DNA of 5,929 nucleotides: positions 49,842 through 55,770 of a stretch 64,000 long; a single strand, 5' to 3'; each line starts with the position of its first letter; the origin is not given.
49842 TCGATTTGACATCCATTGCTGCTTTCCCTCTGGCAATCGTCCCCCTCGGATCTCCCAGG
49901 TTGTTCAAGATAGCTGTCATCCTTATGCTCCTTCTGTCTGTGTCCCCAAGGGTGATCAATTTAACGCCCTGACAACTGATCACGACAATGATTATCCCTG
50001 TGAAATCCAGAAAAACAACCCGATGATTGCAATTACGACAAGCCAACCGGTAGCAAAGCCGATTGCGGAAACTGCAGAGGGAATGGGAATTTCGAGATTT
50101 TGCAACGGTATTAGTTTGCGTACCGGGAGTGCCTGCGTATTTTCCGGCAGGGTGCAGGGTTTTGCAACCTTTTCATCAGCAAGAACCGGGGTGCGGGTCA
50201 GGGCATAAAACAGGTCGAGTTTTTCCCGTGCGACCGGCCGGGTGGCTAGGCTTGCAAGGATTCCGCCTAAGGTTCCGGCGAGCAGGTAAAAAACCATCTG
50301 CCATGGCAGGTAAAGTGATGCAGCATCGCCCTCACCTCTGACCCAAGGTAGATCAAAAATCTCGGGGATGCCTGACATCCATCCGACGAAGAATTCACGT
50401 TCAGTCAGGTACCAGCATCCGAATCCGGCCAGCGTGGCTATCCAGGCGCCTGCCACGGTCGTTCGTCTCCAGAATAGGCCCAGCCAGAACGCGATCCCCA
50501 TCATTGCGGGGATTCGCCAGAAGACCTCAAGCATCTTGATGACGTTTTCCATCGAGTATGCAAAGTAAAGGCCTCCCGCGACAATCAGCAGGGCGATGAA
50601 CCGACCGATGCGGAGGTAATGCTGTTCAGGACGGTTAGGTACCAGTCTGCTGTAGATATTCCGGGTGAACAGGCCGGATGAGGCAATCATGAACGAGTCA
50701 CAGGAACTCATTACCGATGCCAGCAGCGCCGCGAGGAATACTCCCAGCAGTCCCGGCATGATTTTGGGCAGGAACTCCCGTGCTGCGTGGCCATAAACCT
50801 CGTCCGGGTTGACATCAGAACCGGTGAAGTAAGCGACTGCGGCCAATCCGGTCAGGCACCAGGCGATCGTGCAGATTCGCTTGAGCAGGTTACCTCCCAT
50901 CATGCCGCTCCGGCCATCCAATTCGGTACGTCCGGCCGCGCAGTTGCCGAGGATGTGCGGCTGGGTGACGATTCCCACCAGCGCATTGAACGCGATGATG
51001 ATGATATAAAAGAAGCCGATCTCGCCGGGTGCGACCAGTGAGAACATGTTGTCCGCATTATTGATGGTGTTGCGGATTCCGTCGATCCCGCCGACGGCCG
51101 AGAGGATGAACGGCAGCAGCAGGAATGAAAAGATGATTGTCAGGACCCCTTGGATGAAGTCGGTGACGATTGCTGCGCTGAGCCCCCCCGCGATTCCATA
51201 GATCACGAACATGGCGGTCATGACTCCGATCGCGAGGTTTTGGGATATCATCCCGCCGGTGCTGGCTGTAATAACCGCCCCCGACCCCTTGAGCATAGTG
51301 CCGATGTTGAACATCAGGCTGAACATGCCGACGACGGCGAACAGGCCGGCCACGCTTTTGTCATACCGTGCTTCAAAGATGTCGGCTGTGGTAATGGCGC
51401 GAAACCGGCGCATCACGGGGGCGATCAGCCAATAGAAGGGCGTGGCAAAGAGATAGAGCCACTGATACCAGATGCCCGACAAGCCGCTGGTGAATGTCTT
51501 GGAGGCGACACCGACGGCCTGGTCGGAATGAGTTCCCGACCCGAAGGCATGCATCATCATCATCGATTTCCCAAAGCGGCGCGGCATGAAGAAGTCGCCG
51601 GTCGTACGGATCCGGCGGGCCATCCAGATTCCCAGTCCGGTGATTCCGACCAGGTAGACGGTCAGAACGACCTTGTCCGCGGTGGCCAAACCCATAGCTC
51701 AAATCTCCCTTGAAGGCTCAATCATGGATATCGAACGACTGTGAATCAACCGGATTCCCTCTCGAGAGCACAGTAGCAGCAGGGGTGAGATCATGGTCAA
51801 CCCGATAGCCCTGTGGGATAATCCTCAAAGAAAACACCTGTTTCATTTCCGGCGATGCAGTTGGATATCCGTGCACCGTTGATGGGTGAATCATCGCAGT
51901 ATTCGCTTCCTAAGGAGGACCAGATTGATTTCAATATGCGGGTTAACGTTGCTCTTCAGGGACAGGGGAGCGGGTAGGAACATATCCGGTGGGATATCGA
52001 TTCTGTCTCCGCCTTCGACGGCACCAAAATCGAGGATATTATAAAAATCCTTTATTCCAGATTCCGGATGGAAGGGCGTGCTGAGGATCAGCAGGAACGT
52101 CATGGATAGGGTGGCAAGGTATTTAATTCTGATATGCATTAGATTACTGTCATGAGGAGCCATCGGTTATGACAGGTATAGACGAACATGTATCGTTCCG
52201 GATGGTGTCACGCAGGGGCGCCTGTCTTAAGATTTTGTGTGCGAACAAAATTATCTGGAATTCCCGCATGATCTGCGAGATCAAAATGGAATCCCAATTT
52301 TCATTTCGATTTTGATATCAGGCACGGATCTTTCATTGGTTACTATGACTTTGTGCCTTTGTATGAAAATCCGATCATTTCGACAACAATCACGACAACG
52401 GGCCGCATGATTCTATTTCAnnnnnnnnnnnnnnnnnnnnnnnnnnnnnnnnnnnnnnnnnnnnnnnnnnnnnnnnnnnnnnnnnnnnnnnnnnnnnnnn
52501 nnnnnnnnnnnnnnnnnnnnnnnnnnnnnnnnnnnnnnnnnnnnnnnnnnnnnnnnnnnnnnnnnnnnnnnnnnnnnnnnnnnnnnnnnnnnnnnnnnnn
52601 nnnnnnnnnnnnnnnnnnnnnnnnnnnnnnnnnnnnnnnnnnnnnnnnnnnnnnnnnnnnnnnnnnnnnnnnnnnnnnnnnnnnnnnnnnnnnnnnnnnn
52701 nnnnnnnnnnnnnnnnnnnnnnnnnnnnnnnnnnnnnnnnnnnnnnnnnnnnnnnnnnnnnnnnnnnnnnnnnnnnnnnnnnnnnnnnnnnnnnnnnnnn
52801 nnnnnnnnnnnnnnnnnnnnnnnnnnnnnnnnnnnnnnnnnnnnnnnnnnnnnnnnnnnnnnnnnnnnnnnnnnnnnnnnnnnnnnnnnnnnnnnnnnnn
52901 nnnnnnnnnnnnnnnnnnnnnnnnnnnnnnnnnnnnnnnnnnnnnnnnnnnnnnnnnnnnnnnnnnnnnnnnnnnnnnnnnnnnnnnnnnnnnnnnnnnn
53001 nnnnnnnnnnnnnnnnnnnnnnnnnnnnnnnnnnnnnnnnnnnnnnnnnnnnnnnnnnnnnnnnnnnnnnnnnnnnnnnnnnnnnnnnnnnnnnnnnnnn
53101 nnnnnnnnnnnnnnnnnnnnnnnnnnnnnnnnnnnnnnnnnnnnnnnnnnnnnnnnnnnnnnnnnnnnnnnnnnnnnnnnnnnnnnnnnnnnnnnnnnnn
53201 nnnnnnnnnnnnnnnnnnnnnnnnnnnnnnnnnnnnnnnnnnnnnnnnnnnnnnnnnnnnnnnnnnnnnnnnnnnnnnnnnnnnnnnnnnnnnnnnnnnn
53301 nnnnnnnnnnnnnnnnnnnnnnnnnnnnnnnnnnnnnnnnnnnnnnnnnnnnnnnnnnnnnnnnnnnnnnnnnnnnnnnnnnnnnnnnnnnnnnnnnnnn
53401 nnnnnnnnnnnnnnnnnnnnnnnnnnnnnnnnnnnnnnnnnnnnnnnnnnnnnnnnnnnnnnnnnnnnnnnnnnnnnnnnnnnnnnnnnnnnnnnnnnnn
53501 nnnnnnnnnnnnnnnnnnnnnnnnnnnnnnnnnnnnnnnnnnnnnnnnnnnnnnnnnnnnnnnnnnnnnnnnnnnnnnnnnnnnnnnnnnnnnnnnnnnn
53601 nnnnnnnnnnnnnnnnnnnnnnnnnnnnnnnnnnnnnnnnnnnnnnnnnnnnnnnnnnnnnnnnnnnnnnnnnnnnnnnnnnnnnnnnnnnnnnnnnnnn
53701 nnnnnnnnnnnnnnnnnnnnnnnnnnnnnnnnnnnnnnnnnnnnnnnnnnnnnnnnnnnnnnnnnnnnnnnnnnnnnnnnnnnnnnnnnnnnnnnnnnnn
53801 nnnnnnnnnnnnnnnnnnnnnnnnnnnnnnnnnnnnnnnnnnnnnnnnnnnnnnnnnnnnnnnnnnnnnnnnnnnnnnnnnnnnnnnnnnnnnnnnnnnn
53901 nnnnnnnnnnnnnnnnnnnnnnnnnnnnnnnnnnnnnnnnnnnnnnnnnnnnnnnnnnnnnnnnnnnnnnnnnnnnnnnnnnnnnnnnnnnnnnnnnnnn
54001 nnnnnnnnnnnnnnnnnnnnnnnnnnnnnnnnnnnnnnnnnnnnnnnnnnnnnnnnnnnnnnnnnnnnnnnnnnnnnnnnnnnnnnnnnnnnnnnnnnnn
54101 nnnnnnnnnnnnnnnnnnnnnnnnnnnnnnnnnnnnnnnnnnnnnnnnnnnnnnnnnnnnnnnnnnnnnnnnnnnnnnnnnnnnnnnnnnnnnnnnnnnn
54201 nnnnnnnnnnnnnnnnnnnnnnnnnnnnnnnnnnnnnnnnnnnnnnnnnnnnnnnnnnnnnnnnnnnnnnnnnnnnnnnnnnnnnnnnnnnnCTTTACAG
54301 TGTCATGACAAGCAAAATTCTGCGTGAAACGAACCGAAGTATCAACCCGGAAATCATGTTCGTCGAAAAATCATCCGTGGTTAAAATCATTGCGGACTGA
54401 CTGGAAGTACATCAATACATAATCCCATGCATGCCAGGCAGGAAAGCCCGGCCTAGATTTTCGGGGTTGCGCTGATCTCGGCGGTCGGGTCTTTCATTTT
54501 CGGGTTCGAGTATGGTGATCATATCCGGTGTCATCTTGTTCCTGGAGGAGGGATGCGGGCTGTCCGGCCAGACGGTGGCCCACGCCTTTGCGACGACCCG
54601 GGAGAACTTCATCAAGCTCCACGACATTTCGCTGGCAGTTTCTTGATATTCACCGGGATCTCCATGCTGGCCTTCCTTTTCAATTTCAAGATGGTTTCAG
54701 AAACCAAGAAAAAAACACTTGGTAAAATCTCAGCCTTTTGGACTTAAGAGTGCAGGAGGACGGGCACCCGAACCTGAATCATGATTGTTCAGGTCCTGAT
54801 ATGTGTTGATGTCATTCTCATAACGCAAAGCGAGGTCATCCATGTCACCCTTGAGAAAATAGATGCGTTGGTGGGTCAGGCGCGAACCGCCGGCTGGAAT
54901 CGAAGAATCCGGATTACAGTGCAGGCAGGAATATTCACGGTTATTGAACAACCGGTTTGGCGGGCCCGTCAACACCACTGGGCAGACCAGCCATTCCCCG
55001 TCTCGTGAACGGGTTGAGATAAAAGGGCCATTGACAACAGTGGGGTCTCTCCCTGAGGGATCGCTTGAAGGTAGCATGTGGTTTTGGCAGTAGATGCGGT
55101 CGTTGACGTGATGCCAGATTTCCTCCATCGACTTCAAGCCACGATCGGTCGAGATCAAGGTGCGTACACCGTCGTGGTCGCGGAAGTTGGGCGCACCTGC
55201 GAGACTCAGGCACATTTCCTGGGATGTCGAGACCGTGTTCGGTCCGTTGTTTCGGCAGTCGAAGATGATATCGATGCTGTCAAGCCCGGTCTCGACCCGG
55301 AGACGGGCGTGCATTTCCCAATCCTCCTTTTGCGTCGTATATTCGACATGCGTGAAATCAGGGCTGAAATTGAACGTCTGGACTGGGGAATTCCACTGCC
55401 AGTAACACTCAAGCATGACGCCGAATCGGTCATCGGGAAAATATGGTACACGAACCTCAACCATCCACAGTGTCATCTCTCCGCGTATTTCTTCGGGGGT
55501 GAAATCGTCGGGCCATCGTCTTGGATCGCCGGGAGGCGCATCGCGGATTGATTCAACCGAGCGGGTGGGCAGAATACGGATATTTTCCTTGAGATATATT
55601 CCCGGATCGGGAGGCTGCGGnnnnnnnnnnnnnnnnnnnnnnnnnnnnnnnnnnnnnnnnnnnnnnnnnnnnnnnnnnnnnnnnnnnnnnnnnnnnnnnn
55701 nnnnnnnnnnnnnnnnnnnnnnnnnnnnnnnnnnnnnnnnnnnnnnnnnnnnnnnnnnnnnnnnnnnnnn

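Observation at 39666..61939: About 22 kb island of secreted enzymes of unusual composition: candidate undescribed glycan-utilisation system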

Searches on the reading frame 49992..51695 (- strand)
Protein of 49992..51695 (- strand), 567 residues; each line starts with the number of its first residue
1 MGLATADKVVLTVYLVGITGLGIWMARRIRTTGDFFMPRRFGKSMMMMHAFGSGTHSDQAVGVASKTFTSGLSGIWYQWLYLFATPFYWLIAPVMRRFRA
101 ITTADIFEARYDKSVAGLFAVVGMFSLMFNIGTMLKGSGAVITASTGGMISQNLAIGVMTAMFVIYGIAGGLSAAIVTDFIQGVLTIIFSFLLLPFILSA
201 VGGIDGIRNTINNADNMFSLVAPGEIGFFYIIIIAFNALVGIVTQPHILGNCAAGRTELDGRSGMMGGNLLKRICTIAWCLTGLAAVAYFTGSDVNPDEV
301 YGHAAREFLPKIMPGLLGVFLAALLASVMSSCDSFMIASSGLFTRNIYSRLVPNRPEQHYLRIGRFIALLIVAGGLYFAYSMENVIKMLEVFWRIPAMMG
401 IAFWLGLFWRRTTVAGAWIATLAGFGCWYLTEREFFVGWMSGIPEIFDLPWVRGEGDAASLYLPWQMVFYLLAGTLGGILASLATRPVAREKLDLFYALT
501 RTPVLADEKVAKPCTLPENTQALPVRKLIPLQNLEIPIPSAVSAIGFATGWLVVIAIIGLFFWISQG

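Call 4: search_protein_families(library=pfam, proteins=[window:49992-51695:-], max_evalue=0.01)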
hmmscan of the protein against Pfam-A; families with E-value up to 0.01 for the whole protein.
window:49992-51695:- (567 aa): 1 family
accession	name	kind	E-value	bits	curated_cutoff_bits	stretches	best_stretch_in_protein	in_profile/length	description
PF00474.23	SSF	-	2.4e-37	129.2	22.8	1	39-424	6-406/406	Sodium:solute symporter family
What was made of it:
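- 49992..51695 (-): Sodium:solute symporter (SSF), the candidate importer. PF00474 E=2e-37 (call 4).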

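Call 83: search_protein_families(library=ncbifam, proteins=[window:49992-51695:-], max_evalue=0.01)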
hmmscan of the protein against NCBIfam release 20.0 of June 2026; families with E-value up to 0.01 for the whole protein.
window:49992-51695:- (567 aa): 4 families
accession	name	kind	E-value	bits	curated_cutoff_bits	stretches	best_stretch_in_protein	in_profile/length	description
TIGR00813.1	sss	superfamily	3.7e-41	141.5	184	1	39-424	6-411/411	sodium/solute symporter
TIGR02119.1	panF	equivalog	6.6e-25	88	328.05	1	85-431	91-437/471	sodium/pantothenate symporter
TIGR02121.1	Na_Pro_sym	equivalog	9.1e-25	87.3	515.5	1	9-424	5-430/488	sodium/proline symporter PutP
NF007790.0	PRK10484.1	equivalog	2.4e-19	69.5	401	1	56-429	57-449/527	solute:sodium symporter family transporter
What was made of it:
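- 49992..51695 (-): Only the superfamily-level NCBIfam model matches (call 83).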

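Call 84: search_solved_structures(query=window:49992-51695:-, max_evalue=0.001)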
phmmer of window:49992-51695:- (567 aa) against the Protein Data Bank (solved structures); distinct sequences matched with E-value up to 0.001: 9.
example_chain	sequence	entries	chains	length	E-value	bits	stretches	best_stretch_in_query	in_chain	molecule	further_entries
7vsi_A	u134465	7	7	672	2.8e-17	65.8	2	6-211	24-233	Sodium/glucose cotransporter 2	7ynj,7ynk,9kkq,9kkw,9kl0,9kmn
8hb0_A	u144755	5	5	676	2.8e-17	65.8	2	6-211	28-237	Sodium/glucose cotransporter 2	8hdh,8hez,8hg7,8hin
7wmv_A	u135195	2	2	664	6.6e-16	61.3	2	6-208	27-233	Sodium/glucose cotransporter 1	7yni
7sl8_A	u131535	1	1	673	9.7e-16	60.7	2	310-489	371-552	Sodium/glucose cotransporter 1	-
7sla_A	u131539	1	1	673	9.7e-16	60.7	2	310-489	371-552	Sodium/glucose cotransporter 1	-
2xq2_A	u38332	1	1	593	3.6e-14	55.5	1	2-424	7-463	SODIUM/GLUCOSE COTRANSPORTER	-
3dh4_A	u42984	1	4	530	5.1e-12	48.4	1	54-424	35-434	Sodium/glucose cotransporter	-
2xq2_B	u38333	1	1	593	2.7e-10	42.7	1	55-424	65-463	SODIUM/GLUCOSE COTRANSPORTER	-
9rws_A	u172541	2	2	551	5.4e-09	38.5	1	57-205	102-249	Solute carrier family 5 (High affinity choline transporter), member 7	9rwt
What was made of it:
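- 49992..51695 (-): The closest solved proteins are SGLT sugar transporters (call 84).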

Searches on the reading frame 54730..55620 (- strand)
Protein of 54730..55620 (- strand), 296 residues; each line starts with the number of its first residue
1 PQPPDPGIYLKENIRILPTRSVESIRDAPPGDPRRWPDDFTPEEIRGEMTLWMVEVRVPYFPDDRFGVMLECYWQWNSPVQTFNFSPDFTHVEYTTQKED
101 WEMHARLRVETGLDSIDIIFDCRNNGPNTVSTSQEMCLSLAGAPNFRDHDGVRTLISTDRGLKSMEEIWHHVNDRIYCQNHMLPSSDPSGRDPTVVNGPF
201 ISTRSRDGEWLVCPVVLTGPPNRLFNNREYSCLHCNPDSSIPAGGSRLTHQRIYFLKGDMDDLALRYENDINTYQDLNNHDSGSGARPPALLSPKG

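Call 19: find_homologous_proteins(query=window:54730-55620:-)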
Query window:54730-55620:- (296 aa): 2 proteins with E <= 0.001 among 549 candidates.
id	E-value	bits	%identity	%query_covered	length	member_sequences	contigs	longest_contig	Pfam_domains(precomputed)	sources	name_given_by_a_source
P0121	1.8e-55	206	39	92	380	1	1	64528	-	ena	-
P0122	3.9e-37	146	43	51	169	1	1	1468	-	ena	-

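Call 30: search_protein_representatives(alignment_id=A2)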
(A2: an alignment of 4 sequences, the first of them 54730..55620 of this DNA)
Query: 4 sequences, 283 profile positions. Proteins with E-value up to 0.001 (for the whole library): 349; up to 1e-10: 112; up to 1e-30: 24. The best 150 are listed.
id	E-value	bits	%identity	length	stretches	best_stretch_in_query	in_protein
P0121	6.7e-142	487.9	-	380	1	2-281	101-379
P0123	2.6e-123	427.0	-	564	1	2-283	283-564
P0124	5.2e-105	366.9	-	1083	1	3-272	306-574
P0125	2.0e-89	315.8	-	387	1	4-277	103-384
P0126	7.8e-88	310.5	-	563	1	2-274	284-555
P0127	8.2e-84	297.3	-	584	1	2-275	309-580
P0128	1.1e-81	290.4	-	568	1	3-278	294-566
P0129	4.9e-81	288.2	-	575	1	2-272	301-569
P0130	4.8e-76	271.9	-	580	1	3-273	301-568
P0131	8.7e-73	261.2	-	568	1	4-273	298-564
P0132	6.6e-69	248.4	-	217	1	55-273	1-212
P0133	1.4e-66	240.8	-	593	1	4-273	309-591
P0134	2.1e-65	236.9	-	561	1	4-274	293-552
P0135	1.3e-61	224.5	-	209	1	81-273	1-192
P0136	8.1e-55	202.2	-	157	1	108-264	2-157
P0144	2.1e-33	131.9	-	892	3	102-272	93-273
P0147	4.6e-30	121.0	-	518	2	52-275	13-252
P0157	1.9e-19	86.2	-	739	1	54-271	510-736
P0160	1.1e-18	83.6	-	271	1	72-271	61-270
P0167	2.3e-17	79.3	-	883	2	101-271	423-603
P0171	1.9e-16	76.3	-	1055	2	199-274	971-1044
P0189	3.8e-14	68.8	-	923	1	48-273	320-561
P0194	2.0e-13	66.4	-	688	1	110-276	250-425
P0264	2.9e-09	52.7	-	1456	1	47-274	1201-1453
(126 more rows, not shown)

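Call 32: search_protein_families(library=pfam, proteins=[P0124, P0144, P0147, P0157, P0167, P0171, P0189, P0194, P0160, P0264], max_evalue=0.01)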
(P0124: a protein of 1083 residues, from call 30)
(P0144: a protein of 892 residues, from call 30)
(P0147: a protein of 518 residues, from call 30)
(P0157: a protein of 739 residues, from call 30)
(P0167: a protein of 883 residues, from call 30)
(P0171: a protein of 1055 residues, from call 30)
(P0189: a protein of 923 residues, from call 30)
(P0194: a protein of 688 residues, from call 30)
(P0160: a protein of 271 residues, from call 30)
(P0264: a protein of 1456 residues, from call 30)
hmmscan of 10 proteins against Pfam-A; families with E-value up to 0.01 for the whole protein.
P0124 (1083 aa): 1 family
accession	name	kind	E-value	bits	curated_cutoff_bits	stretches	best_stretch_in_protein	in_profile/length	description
PF03781.23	FGE-sulfatase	-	5.2e-40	138.1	23.3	1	41-275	3-254/255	Sulfatase-modifying factor enzyme 1-like domain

P0144 (892 aa): 0 families

P0147 (518 aa): 0 families

P0157 (739 aa): 2 families
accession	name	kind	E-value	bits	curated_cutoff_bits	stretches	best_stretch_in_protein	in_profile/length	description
PF03781.23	FGE-sulfatase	-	6.7e-48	164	23.3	1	235-462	3-254/255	Sulfatase-modifying factor enzyme 1-like domain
PF13385.13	Laminin_G_3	-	7.3e-20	72.1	27.6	1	60-213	4-151/151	Concanavalin A-like lectin/glucanases superfamily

P0167 (883 aa): 0 families

P0171 (1055 aa): 1 family
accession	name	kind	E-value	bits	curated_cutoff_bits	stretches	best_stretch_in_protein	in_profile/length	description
PF13472.12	Lipase_GDSL_2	-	2.1e-07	32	32.9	1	262-487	1-175/178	GDSL-like Lipase/Acylhydrolase family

P0189 (923 aa): 2 families
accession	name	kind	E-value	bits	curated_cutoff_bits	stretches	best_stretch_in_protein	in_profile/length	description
PF03781.23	FGE-sulfatase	-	3.6e-43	148.5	23.3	1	55-284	3-255/255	Sulfatase-modifying factor enzyme 1-like domain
PF07719.23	TPR_2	-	1.6e-05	25.1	27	0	806-836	1-31/34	Tetratricopeptide repeat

P0194 (688 aa): 1 family
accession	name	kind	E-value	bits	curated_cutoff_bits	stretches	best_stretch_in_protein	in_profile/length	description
PF02633.19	Creatininase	-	4e-37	128.4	31.3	1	445-677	2-237/238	Creatinine amidohydrolase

P0160 (271 aa): 0 families

P0264 (1456 aa): 4 families
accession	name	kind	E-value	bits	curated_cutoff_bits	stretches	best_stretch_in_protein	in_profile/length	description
PF08305.17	NPCBM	-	4.7e-17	62.7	23.9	2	1008-1058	87-136/137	NPCBM/NEW2 domain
PF13290.12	CHB_HEX_C_1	-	8.8e-14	51.7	22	1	941-992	8-59/67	Chitobiase/beta-hexosaminidase C-terminal domain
PF13287.12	Fn3_assoc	-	1.5e-12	47.8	23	1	945-1001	1-57/59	Fn3 associated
PF11308.14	Glyco_hydro_129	-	4.6e-12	46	25.6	1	481-769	25-323/324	Glycosyl hydrolases related to GH101 family, GH129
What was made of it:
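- Domain X is fused elsewhere to GH129/NPCBM and LamG modules (call 32).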

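Call 78: find_encoding_contigs(protein=P0121, flank=10000, max_places=2)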
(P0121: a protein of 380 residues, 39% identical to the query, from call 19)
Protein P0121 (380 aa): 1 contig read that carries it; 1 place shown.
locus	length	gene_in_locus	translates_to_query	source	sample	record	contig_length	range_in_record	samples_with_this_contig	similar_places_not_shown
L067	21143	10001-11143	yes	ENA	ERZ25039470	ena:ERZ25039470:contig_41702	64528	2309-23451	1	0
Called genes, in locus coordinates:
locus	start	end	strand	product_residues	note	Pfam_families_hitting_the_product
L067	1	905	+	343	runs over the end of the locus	PF17761:DUF1016_N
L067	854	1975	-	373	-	PF05128:DUF697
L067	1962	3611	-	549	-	PF04317:DUF463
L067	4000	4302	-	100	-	-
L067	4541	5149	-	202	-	-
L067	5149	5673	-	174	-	-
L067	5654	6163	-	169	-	-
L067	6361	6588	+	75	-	-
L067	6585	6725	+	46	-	-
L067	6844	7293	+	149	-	PF01548:DEDD_Tnp_IS110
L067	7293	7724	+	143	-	PF14520:HHH_5 (faint)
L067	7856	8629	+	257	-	PF01807:Zn_ribbon_DnaG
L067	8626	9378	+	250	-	-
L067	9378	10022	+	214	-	PF03781:FGE-sulfatase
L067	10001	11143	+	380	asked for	-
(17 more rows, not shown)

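Call 79: find_encoding_contigs(protein=P0123, flank=10000, max_places=2)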
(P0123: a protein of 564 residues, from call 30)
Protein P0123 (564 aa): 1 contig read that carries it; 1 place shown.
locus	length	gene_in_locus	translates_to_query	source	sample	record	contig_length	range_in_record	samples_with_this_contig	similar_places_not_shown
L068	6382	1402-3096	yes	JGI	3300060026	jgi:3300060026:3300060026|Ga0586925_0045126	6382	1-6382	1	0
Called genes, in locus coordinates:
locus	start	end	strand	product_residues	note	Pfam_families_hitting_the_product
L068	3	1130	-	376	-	?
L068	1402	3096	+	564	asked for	PF03781:FGE-sulfatase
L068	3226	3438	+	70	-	-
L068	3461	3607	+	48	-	-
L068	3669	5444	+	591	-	-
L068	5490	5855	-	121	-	-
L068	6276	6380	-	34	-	?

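Call 98: find_encoding_contigs(protein=P0124, flank=8000, max_places=2)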
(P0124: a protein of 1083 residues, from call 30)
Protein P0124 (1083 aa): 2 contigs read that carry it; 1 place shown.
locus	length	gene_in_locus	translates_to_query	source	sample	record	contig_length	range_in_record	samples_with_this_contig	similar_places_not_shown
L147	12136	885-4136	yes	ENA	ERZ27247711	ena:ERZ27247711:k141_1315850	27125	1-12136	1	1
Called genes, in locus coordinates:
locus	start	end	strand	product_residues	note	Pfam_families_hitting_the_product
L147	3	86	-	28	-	?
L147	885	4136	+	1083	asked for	PF03781:FGE-sulfatase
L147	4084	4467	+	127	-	-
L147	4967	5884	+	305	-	-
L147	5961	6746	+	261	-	-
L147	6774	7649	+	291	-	-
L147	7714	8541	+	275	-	PF07963:N_methyl (weak)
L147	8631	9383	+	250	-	-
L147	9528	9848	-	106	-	PF00216:Bac_DNA_binding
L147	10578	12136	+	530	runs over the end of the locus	PF00990:GGDEF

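Call 99: find_encoding_contigs(protein=P0126, flank=8000, max_places=2)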
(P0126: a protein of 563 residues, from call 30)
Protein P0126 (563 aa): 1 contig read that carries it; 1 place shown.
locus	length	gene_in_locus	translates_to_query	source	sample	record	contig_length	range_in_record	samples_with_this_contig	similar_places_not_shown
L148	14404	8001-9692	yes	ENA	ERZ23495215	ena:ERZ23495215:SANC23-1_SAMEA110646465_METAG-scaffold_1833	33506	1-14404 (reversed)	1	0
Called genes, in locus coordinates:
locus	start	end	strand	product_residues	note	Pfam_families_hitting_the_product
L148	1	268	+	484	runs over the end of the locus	PF07394:DUF1501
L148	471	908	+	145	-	PF01042:Ribonuc_L-PSP, PF14588:YjgF_endoribonc (weak)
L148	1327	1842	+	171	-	PF13683:rve_3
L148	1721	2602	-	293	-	PF00135:COesterase, PF20434:BD-FAE, PF07859:Abhydrolase_3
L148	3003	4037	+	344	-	PF02012:BNR (faint), PF13088:BNR_2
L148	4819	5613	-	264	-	PF01261:AP_endonuc_2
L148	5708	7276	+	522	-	-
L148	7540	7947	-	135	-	-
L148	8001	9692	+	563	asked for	PF03781:FGE-sulfatase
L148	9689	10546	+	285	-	PF01261:AP_endonuc_2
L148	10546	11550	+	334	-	PF00389:2-Hacid_dh, PF02826:2-Hacid_dh_C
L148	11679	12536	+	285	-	PF01261:AP_endonuc_2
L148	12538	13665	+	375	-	PF00266:Aminotran_5, PF22580:KYNU_C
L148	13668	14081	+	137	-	PF07690:MFS_1 (weak), PF00083:Sugar_tr (weak)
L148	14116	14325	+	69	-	-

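Call 100: find_encoding_contigs(protein=P0127, flank=8000, max_places=2)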
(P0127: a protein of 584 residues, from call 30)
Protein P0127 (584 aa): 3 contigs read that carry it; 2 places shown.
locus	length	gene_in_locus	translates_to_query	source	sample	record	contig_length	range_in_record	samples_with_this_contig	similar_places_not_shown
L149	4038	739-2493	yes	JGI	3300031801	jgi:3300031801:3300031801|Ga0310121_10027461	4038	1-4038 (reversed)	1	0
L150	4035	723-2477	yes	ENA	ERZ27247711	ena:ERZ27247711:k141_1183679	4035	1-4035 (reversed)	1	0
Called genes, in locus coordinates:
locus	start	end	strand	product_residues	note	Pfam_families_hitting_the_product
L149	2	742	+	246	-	?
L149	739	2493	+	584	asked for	PF03781:FGE-sulfatase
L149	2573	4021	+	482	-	PF02415:Chlam_PMP (faint)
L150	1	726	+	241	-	?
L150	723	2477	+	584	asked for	PF03781:FGE-sulfatase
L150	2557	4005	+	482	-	PF02415:Chlam_PMP (faint)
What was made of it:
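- Overlapping stop and start codons occur in L149 (call 100).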

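Call 106: find_encoding_contigs(protein=P0128, flank=8000, max_places=3)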
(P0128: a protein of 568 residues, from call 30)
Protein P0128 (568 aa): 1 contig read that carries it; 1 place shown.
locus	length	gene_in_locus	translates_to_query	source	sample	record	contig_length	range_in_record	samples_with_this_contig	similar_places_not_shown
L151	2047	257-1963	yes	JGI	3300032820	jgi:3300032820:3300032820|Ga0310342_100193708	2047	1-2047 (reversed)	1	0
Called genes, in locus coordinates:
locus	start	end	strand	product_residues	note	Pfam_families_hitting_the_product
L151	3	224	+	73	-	?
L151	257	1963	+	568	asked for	PF03781:FGE-sulfatase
